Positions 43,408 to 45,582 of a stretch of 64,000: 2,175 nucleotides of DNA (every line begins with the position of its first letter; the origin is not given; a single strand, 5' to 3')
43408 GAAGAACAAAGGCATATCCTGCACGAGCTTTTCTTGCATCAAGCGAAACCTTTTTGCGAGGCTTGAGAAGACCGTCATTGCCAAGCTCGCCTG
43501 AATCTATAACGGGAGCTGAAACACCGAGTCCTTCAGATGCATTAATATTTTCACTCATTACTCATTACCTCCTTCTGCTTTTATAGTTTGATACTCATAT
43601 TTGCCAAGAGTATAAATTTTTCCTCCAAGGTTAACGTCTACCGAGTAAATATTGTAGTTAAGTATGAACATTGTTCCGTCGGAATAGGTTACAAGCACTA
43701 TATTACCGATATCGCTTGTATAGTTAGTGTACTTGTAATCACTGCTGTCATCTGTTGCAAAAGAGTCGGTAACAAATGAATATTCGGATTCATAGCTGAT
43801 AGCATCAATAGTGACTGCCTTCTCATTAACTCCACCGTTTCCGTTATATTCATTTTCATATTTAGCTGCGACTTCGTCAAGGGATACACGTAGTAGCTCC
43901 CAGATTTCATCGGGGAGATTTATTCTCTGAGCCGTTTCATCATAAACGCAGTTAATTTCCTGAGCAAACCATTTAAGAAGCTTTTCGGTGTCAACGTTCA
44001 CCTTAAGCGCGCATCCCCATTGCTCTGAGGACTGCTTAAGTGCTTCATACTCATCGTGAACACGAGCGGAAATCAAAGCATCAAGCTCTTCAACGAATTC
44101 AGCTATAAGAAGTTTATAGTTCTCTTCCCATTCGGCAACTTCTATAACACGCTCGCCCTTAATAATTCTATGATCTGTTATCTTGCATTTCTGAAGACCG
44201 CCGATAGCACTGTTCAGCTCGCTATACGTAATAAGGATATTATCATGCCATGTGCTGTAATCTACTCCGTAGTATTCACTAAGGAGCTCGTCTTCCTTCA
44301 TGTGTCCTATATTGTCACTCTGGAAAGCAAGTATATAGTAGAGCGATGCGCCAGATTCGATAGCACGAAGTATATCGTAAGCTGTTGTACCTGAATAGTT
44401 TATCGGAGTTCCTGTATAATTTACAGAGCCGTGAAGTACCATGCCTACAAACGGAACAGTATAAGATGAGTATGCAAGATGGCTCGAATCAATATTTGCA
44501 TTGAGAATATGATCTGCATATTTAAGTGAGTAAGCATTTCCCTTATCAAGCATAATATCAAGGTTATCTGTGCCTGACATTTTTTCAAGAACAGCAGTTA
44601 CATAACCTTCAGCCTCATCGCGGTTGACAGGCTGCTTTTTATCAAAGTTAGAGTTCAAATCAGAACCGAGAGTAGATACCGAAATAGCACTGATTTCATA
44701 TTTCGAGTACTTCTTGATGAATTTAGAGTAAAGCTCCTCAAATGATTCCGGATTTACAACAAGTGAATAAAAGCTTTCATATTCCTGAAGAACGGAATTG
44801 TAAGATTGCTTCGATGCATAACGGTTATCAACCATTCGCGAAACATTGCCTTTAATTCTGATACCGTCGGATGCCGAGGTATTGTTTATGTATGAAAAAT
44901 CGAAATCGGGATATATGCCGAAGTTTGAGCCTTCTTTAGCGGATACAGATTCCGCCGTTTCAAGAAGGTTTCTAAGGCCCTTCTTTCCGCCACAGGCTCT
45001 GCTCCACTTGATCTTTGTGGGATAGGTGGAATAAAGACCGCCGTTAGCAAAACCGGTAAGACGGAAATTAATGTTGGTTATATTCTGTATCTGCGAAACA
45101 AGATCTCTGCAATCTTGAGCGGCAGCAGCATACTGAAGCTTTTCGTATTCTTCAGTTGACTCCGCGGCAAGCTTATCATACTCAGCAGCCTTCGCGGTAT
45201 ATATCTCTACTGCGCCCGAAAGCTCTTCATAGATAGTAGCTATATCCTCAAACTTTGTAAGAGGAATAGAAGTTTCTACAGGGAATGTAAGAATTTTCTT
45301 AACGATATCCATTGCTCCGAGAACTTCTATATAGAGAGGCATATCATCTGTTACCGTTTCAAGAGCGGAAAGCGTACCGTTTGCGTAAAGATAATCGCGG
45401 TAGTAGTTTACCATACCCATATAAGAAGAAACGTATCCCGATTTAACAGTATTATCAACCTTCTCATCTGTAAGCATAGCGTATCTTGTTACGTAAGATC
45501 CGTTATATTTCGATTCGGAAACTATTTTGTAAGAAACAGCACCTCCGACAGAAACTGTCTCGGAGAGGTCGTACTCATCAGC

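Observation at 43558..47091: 1177-aa exoprotein wedged between two permease pairs and translationally coupled to the downstream permease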

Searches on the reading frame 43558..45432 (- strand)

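Call 37: search_protein_families(library=pfam, proteins=[window:43558-45432:-], max_evalue=10)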
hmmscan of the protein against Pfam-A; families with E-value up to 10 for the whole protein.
window:43558-45432:- (624 aa): 2 families
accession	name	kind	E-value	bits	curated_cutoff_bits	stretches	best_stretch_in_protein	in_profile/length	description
PF18952.6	DUF5696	-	2.4e-89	301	25.6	3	97-432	258-583/612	Family of unknown function (DUF5696)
PF07842.17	GCFC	-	0.21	11.6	28.1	1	229-273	6-50/275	GC-rich sequence DNA-binding factor-like protein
